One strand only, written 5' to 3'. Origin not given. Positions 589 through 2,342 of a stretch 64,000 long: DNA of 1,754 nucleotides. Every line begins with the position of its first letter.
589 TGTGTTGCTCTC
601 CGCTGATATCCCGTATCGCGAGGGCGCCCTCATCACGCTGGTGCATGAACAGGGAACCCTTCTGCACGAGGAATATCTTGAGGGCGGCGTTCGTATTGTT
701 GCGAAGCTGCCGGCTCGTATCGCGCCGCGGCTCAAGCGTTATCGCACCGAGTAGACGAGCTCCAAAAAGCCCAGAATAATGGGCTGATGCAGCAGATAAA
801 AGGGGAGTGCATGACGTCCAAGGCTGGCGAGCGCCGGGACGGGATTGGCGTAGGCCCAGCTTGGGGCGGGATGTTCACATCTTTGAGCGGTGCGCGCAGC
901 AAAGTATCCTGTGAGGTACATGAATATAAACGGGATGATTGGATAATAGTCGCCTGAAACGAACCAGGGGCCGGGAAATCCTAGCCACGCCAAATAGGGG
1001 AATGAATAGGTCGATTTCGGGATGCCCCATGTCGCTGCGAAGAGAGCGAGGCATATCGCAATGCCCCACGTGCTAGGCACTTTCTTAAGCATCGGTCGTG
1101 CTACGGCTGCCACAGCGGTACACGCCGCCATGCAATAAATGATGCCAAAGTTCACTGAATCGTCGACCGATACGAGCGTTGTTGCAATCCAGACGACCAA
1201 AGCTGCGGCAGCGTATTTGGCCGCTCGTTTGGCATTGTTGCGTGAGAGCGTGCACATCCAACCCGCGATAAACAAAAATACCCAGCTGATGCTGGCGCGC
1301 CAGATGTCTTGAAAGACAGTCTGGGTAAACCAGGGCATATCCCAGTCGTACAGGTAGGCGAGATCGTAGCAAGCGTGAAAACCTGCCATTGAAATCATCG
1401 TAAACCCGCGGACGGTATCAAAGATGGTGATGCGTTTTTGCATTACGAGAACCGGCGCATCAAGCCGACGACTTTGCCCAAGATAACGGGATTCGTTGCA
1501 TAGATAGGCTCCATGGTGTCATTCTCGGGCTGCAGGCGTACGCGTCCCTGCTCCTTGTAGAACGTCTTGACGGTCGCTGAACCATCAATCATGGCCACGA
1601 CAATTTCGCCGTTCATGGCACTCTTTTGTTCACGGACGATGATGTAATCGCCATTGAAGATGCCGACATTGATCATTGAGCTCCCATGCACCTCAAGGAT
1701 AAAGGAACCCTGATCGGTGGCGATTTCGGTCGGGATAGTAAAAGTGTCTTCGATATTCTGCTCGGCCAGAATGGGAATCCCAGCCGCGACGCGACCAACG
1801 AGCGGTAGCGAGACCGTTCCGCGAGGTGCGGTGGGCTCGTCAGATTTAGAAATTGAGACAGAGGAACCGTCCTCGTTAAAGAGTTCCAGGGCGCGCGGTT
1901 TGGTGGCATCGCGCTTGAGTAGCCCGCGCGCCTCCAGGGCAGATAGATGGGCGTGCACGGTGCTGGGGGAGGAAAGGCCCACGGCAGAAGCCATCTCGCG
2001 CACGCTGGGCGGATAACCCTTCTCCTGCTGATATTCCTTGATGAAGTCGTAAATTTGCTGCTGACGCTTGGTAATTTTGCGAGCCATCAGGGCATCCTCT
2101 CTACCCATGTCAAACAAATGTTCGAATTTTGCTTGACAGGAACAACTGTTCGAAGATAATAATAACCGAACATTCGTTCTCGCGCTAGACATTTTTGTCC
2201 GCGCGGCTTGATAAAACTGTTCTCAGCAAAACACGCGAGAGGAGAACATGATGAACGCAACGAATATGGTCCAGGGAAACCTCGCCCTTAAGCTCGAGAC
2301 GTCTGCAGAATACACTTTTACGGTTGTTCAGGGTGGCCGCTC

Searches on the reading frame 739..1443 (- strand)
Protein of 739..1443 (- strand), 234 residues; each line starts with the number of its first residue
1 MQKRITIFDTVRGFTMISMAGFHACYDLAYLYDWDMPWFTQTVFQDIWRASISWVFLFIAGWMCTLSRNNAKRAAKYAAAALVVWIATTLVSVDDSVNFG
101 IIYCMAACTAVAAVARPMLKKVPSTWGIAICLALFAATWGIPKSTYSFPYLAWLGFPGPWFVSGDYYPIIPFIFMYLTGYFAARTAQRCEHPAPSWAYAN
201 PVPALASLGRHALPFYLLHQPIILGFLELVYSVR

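Call 25: search_protein_families(library=pfam, proteins=[window:739-1443:-], max_evalue=0.01)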
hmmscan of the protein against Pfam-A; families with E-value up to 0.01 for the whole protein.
window:739-1443:- (234 aa): 1 family
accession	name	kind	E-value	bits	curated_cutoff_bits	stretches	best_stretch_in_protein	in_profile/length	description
PF07786.18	HGSNAT_cat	-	4.4e-51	174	22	1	4-221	1-222/222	Heparan-alpha-glucosaminide N-acetyltransferase, catalytic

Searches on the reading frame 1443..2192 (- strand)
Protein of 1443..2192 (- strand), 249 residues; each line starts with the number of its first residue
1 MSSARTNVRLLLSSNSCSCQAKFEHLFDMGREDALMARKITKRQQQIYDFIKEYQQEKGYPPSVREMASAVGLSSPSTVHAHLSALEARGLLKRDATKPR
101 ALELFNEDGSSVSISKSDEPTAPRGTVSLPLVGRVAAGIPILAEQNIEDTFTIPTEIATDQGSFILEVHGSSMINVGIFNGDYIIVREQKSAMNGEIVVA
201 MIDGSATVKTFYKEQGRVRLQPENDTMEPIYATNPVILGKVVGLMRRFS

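Call 25: search_protein_families(library=pfam, proteins=[window:1443-2192:-], max_evalue=0.01)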
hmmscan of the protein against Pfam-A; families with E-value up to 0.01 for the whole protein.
window:1443-2192:- (249 aa): 4 families
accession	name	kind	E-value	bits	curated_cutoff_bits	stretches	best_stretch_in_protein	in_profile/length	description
PF00717.28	Peptidase_S24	-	8.9e-33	112.9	23.3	1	130-242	1-116/116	Peptidase S24-like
PF01726.22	LexA_DNA_bind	-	9.4e-24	83.4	23.7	1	38-101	2-65/65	LexA DNA binding domain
PF09339.16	HTH_IclR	-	0.00013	22.1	22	1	62-95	19-51/52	IclR helix-turn-helix domain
PF13412.12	HTH_24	-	0.0035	17.3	21.9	1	63-93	19-48/48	Winged helix-turn-helix DNA-binding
